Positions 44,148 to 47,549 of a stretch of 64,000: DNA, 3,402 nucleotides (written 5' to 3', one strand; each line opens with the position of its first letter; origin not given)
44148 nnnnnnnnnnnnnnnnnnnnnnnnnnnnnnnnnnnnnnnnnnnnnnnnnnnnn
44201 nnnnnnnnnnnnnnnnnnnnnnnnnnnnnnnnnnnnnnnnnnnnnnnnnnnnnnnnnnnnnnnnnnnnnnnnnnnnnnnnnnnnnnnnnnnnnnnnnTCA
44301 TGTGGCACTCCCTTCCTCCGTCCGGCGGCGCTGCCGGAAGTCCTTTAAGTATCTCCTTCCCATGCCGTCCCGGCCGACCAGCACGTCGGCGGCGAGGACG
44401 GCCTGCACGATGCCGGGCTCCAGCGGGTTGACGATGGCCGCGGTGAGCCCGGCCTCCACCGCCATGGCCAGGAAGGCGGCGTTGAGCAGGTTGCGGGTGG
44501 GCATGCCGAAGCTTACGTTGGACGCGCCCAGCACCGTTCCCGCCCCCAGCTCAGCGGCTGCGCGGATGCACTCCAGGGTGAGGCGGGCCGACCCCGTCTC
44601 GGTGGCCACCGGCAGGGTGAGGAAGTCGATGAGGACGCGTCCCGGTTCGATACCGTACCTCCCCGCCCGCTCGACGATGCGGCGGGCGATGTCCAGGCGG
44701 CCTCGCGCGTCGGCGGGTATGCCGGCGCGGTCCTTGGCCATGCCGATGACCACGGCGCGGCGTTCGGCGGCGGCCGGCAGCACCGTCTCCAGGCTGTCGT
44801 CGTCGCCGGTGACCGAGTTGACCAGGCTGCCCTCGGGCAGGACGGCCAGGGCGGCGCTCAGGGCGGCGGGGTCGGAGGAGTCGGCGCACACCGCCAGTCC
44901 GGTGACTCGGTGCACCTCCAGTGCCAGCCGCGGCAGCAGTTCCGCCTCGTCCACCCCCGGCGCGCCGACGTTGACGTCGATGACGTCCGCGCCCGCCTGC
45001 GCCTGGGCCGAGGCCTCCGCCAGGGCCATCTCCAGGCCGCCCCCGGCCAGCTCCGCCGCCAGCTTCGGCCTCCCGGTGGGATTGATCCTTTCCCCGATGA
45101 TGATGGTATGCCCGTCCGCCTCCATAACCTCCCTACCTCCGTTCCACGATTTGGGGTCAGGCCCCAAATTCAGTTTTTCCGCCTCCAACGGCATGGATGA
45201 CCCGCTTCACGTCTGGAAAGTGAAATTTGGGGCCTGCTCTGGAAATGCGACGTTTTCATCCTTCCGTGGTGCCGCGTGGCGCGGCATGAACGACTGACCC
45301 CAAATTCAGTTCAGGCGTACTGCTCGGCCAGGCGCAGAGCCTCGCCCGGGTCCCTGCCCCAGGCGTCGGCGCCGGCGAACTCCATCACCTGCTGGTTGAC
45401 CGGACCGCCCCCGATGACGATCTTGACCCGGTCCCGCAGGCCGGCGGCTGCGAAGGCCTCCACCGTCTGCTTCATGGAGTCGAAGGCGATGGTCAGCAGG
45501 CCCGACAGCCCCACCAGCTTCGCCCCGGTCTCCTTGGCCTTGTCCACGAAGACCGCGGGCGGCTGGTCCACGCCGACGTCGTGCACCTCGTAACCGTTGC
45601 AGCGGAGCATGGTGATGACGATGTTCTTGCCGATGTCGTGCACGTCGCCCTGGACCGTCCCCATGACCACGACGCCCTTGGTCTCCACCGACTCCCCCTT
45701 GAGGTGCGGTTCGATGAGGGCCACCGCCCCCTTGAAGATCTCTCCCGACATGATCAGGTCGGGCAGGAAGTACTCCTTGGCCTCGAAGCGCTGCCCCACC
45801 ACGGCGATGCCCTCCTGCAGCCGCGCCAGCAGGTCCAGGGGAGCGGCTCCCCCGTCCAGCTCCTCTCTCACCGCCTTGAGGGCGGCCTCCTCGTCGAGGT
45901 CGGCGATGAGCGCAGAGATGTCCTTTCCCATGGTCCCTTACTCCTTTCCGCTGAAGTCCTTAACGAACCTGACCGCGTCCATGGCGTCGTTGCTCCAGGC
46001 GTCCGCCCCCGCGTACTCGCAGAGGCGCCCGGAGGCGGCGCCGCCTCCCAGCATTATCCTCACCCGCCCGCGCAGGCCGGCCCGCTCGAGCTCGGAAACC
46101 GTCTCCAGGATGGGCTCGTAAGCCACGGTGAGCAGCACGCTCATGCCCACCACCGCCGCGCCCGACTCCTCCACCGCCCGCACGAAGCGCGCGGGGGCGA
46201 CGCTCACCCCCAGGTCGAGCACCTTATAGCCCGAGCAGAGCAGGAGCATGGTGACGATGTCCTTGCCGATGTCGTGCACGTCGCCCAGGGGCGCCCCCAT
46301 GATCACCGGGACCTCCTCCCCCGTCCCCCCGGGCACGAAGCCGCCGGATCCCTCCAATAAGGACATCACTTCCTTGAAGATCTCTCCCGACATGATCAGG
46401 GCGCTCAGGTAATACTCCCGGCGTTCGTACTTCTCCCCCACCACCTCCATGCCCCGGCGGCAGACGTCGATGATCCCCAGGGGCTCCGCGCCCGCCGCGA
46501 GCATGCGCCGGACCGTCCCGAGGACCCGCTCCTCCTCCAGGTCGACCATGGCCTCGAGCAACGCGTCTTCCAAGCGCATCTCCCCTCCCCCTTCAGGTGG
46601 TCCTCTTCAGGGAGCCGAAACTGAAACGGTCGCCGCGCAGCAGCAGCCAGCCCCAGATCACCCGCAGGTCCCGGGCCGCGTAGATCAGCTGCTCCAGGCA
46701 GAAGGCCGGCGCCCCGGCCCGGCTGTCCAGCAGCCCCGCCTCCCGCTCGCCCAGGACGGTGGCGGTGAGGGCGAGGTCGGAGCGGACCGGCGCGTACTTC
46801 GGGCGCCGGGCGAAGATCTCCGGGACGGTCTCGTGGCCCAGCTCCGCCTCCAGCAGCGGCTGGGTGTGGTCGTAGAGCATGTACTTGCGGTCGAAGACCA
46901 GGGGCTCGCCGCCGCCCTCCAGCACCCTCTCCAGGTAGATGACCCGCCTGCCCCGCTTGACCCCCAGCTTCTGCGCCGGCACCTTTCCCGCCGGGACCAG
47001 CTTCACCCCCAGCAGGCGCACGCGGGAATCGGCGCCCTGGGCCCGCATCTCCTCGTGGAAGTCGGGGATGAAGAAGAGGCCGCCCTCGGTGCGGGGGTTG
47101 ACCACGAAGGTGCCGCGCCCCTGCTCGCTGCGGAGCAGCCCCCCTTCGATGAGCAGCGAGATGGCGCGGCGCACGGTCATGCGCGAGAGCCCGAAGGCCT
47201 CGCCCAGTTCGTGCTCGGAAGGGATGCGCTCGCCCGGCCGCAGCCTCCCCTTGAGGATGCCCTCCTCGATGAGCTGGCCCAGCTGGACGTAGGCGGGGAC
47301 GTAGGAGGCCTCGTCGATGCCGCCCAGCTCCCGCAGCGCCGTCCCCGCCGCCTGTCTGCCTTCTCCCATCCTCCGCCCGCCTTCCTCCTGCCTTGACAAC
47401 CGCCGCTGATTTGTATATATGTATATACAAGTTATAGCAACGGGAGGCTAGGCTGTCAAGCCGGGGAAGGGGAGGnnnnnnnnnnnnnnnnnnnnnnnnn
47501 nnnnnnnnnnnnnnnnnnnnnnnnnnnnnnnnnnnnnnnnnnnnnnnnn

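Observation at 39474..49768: Corrinoid demethylase system linked to a GlcDEF-like hydroxy-acid/alcohol dehydrogenase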

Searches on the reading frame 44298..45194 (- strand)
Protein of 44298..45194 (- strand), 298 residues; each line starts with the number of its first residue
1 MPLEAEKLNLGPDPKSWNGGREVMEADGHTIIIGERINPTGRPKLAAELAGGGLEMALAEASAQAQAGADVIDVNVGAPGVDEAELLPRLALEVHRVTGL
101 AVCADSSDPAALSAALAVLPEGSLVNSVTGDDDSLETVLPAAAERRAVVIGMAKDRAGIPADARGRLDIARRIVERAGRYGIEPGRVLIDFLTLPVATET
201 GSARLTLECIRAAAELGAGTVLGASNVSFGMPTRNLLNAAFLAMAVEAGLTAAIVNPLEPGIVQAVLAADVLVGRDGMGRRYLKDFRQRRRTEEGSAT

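Call 4: search_protein_families(library=pfam, proteins=[window:44298-45194:-], max_evalue=0.01)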
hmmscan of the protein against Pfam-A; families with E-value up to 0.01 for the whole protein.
window:44298-45194:- (298 aa): 1 family
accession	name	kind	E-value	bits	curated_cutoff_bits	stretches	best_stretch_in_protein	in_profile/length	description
PF00809.28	Pterin_bind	-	6.3e-23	82.1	25.5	1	35-256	2-244/244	Pterin binding enzyme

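Call 5: search_protein_families(library=ncbifam, proteins=[window:44298-45194:-], max_evalue=0.01)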
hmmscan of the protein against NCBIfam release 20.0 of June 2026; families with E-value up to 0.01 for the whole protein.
window:44298-45194:- (298 aa): 5 families
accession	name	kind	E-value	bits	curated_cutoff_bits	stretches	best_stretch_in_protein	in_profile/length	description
NF005719.0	PRK07535.1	domain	3.4e-72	242.8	259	1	31-294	2-266/268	methyltetrahydrofolate:corrinoid/iron-sulfur protein methyltransferase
NF040758.1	CODH_ACS_meth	exception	1.2e-33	116.6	370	1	30-276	4-252/261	carbon monoxide dehydrogenase/acetyl-CoA synthase methytransferase subunit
TIGR02082.1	metH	equivalog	4.8e-27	94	1010.85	1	26-257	339-586/1182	methionine synthase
NF007024.0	PRK09490.1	equivalog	4.9e-14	51.1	1497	1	25-257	355-603/1234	methionine synthase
NF004795.0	PRK06143.1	subfamily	0.0094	15.5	283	0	48-108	112-173/260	enoyl-CoA hydratase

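Call 83: search_solved_structures(query=window:44298-45194:-, max_evalue=0.00001)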
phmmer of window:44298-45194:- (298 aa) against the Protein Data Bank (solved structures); distinct sequences matched with E-value up to 0.00001: 17.
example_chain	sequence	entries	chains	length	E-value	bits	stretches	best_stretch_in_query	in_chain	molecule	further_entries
4o0q_A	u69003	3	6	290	2.2e-36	129.3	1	30-289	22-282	Dihydropteroate synthase DHPS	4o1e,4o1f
2yck_X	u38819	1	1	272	1.2e-34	123.6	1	30-289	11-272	5-METHYLTETRAHYDROFOLATE CORRINOID/IRON SULFUR PROTEIN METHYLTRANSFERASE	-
2yci_X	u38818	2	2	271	1.3e-34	123.5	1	31-289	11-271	5-METHYLTETRAHYDROFOLATE CORRINOID/IRON SULFUR PROTEIN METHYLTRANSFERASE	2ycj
2e7f_A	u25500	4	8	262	1.7e-30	110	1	31-288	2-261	5-methyltetrahydrofolate corrinoid/iron sulfur protein methyltransferase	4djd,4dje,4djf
1f6y_A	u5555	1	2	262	4.3e-30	108.7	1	31-288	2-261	5-METHYLTETRAHYDROFOLATE CORRINOID/IRON SULFUR PROTEIN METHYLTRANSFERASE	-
1q7m_A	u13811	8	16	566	1.3e-29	107.1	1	28-277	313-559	5-methyltetrahydrofolate S-homocysteine methyltransferase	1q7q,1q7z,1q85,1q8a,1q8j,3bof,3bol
2ogy_A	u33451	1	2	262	2.3e-29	106.3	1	31-288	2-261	5-methyltetrahydrofolate corrinoid/iron sulfur protein methyltransferase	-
5von_A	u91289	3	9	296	9.4e-27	97.7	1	27-256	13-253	5-methyltetrahydrofolate homocysteine S-methyltransferase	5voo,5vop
8g3h_A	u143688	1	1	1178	5.5e-26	95.2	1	29-256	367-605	Methionine synthase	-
9cbo_A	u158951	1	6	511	6e-26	95.1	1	30-256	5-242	Methionine synthase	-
9cbq_A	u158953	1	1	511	6.1e-26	95.1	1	30-256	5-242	Methionine synthase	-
9cbp_A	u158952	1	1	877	1.5e-25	93.8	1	27-256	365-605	Methionine synthase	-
9cbr_A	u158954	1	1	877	1.5e-25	93.8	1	27-256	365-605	Methionine synthase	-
8ssc_A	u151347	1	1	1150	2.4e-25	93.1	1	27-256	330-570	Methionine synthase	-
4ccz_A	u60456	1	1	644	2.3e-12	50.5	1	31-257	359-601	METHIONINE SYNTHASE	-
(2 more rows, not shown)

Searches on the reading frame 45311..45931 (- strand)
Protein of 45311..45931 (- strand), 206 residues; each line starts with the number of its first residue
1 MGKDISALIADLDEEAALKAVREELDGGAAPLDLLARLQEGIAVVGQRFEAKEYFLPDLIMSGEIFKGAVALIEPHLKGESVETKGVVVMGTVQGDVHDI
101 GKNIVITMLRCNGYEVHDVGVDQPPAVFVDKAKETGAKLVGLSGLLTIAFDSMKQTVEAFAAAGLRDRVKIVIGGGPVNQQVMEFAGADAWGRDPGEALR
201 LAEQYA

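Call 4: search_protein_families(library=pfam, proteins=[window:45311-45931:-], max_evalue=0.01)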
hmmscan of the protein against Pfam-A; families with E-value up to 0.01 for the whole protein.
window:45311-45931:- (206 aa): 2 families
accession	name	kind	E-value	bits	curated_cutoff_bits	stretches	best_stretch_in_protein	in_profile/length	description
PF02310.24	B12-binding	-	4.6e-23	81.8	32.1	1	87-199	2-120/121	B12 binding domain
PF02607.22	B12-binding_2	-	5.6e-14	52.5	23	1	4-73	4-73/74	B12 binding domain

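Call 5: search_protein_families(library=ncbifam, proteins=[window:45311-45931:-], max_evalue=0.01)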
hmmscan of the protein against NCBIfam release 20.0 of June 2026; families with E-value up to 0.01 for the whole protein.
window:45311-45931:- (206 aa): 15 families
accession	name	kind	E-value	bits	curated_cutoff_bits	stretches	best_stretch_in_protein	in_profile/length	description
TIGR02370.1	pyl_corrinoid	subfamily_domain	2.9e-48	163.9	215.3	1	6-197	3-196/197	methyltransferase cognate corrinoid protein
NF041607.1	dimeth_corrin_MtbC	equivalog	4e-48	163.6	350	1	12-203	8-200/203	dimethylamine corrinoid protein MtbC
NF047995.1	corrinoid_MtgC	exception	2.9e-47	160.9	310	1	7-204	10-211/215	glycine betaine-specific corrinoid protein MtgC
NF047996.1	corrin_MtgC_2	exception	3e-41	141.2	370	1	41-199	45-203/212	glycine betaine-specific corrinoid protein MtgC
TIGR02082.1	metH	equivalog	1.4e-38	132.2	1010.85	1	27-181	672-827/1182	methionine synthase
NF007024.0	PRK09490.1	equivalog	3.4e-34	117.8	1497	1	31-176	691-840/1234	methionine synthase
NF040669.1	MtaC2_Meth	equivalog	2.7e-33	115.4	450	1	5-202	46-242/267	methanol--corrinoid protein MtaC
NF040655.1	MtaC_Meth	equivalog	2.7e-28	98.7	420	1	4-203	38-235/253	methanol--corrinoid protein MtaC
NF002612.0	PRK02261.1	equivalog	3.3e-11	42.9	110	1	86-176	4-93/148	methylaspartate mutase subunit S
TIGR01501.1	MthylAspMutase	equivalog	7.4e-09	35.5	135.8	1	87-176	3-91/134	methylaspartate mutase subunit S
NF040743.1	ornith_mutase_E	equivalog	6.9e-08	30.9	800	1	80-193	590-711/730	D-ornithine 4,5-aminomutase subunit OraE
NF052513.1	TransRegCarH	equivalog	1.4e-06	27.8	400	1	85-188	164-261/274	HTH-type transcriptional repressor CarH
TIGR00640.1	acid_CoA_mut_C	subfamily_domain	3e-06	27.2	57.45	1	90-176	7-92/132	methylmalonyl-CoA mutase C-terminal domain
NF052385.1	Lys_5_6_beta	equivalog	8.8e-05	22.3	280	1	85-190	101-218/241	lysine 5,6-aminomutase subunit beta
NF006944.0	PRK09426.1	equivalog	0.00017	19.6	876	1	88-181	592-683/721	methylmalonyl-CoA mutase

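Call 84: search_solved_structures(query=window:45311-45931:-, max_evalue=0.00001)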
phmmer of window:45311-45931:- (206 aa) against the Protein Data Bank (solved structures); distinct sequences matched with E-value up to 0.00001: 19.
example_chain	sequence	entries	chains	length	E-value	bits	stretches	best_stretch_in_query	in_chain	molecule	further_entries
4jgi_A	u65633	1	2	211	6.6e-51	175.9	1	8-204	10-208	Putative uncharacterized protein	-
1y80_A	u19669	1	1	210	3.2e-41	144.3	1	4-204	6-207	Predicted cobalamin binding protein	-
7xcn_M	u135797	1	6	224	7.7e-34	120.2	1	8-199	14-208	Trimethylamine methyltransferase corrinoid protein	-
3ezx_A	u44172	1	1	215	9.7e-30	106.8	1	20-202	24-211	Monomethylamine corrinoid protein 1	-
1bmt_A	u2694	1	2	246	2.1e-28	102.5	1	28-178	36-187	METHIONINE SYNTHASE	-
3bul_A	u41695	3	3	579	1e-27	100.2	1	31-177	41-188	Methionine synthase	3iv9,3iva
1k7y_A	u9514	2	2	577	3.5e-26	95.2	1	28-177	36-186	methionine synthase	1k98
8ssd_A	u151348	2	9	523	1.9e-23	86.3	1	21-203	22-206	Methionine synthase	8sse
9cbp_A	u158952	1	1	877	8e-23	84.3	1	21-203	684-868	Methionine synthase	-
8g3h_A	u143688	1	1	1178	8.3e-23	84.2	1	25-183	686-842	Methionine synthase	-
8ssc_A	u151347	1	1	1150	9.4e-23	84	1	21-203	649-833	Methionine synthase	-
2i2x_B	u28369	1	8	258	2.5e-22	82.6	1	8-203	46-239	Methyltransferase 1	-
9cbr_A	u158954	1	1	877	2.9e-22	82.5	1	21-203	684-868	Methionine synthase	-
9cbq_A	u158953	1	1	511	3.1e-22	82.3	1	21-203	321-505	Methionine synthase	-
9cbo_A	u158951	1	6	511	4e-22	82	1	21-203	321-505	Methionine synthase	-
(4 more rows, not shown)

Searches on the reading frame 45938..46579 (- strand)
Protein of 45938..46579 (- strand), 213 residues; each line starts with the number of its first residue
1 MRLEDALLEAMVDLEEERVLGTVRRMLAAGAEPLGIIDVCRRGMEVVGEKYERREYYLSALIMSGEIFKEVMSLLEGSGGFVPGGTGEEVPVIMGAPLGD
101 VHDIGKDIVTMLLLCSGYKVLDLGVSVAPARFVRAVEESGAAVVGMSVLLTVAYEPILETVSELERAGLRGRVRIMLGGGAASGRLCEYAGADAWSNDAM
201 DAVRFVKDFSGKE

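Call 4: search_protein_families(library=pfam, proteins=[window:45938-46579:-], max_evalue=0.01)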
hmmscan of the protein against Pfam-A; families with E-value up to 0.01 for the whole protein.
window:45938-46579:- (213 aa): 2 families
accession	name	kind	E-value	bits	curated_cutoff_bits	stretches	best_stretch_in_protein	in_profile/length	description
PF02310.24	B12-binding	-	1.7e-16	60.5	32.1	1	92-203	3-120/121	B12 binding domain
PF02607.22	B12-binding_2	-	1.9e-14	54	23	1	3-76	1-74/74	B12 binding domain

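Call 5: search_protein_families(library=ncbifam, proteins=[window:45938-46579:-], max_evalue=0.01)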
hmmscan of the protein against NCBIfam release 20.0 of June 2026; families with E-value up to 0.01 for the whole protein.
window:45938-46579:- (213 aa): 12 families
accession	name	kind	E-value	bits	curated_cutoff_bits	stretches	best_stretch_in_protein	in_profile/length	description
TIGR02370.1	pyl_corrinoid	subfamily_domain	8.1e-36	123.3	215.3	1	8-202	3-197/197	methyltransferase cognate corrinoid protein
NF041607.1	dimeth_corrin_MtbC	equivalog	6.5e-34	117.2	350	1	8-208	2-201/203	dimethylamine corrinoid protein MtbC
NF047995.1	corrinoid_MtgC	exception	1.5e-33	116.1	310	1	5-207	6-210/215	glycine betaine-specific corrinoid protein MtgC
NF047996.1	corrin_MtgC_2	exception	2.5e-30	105.5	370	1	24-209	25-209/212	glycine betaine-specific corrinoid protein MtgC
TIGR02082.1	metH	equivalog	5e-24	84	1010.85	1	4-208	647-856/1182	methionine synthase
NF040669.1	MtaC2_Meth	equivalog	1.8e-23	83.2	450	1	12-202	51-238/267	methanol--corrinoid protein MtaC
NF040655.1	MtaC_Meth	equivalog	2.5e-22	79.1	420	1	7-205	39-233/253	methanol--corrinoid protein MtaC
NF007024.0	PRK09490.1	equivalog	1.1e-21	76.5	1497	1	3-183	665-843/1234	methionine synthase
NF002612.0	PRK02261.1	equivalog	5.3e-09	35.7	110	1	92-184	6-97/148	methylaspartate mutase subunit S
TIGR00640.1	acid_CoA_mut_C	subfamily_domain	2.4e-05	24.3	57.45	1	93-179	6-91/132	methylmalonyl-CoA mutase C-terminal domain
TIGR01501.1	MthylAspMutase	equivalog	3.1e-05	23.8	135.8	1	92-185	4-96/134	methylaspartate mutase subunit S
NF052513.1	TransRegCarH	equivalog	0.0017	17.7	400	1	38-193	118-262/274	HTH-type transcriptional repressor CarH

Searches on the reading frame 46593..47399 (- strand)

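Call 4: search_protein_families(library=pfam, proteins=[window:46593-47399:-], max_evalue=0.01)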
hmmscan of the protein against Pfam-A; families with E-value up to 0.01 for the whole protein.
window:46593-47399:- (268 aa): 5 families
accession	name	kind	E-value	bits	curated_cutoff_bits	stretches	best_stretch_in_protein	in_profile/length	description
PF00392.27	GntR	-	3.8e-20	71.7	27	1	37-99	2-64/64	Bacterial regulatory proteins, gntR family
PF07702.18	UTRA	-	2.8e-19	69.7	23.8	1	120-259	1-140/141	UTRA domain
PF08279.18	HTH_11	-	0.00024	21.4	25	1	64-96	20-53/55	HTH domain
PF14502.12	HTH_41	-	0.0012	18.7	25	1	55-98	2-47/48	Helix-turn-helix domain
PF13545.12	HTH_Crp_2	-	0.0017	18.7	27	1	61-101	24-63/70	Crp-like helix-turn-helix domain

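Call 5: search_protein_families(library=ncbifam, proteins=[window:46593-47399:-], max_evalue=0.01)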
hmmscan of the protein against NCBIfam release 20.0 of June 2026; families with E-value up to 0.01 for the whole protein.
window:46593-47399:- (268 aa): 27 families (the best 25 are shown)
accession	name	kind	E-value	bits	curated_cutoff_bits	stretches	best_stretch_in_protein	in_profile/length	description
TIGR02018.2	his_ut_repres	equivalog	3.2e-32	111.7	220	1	39-261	3-222/226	histidine utilization transcriptional repressor HutC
NF008491.0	PRK11402.1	subfamily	7.9e-30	104.1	269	1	28-261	4-236/243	GntR family transcriptional regulator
TIGR02325.1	C_P_lyase_phnF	equivalog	3e-26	92.4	156.8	1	30-235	3-208/238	phosphonate metabolism transcriptional regulator PhnF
TIGR03337.1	phnR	equivalog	2e-25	89.8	296.75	1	36-242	2-207/231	phosphonate utilization transcriptional regulator PhnR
NF052441.1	TransRegRv0792c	equivalog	1.2e-22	80.4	400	1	33-261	14-242/260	Rv0792c family HTH-type transcriptional regulator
NF041547.1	GntR_LSA1692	equivalog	2e-21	76.7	275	1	37-263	3-228/233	GntR family transcriptional regulator, LSA1692 subfamily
NF007292.0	PRK09764.1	equivalog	1.1e-20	73.9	281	1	34-174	4-144/240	GntR family transcriptional regulator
TIGR02404.1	trehalos_R_Bsub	equivalog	5.1e-20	72.1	211.95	1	42-184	7-150/233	trehalose operon repressor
NF011575.0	PRK14999.1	equivalog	1e-19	70.8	424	1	32-155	9-132/241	histidine utilization repressor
NF052290.2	MocR_like_YczR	exception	1.7e-15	56.7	487.4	1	23-104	8-88/458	MocR-like transcription factor YczR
NF007486.0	PRK10079.1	equivalog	3e-14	53.3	363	1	31-240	8-215/241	phosphonate metabolism transcriptional regulator PhnF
NF052286.1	ecto_TF_EhuR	exception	2e-13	49.7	480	1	34-113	10-89/458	MocR-like ectoine utilization transcription factor EhuR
NF052282.1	PLP_TF_PdxR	equivalog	2.9e-13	49.7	320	1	35-101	1-67/448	MocR-like pyridoxine biosynthesis transcription factor PdxR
NF007001.0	PRK09464.1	equivalog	7e-11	42.2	330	1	42-101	17-76/254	pyruvate dehydrogenase complex transcriptional repressor PdhR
NF047563.1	modulin_PmtR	equivalog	1.7e-10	41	200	1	29-100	6-77/125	PSM export ABC transporter transcriptional regulator PmtR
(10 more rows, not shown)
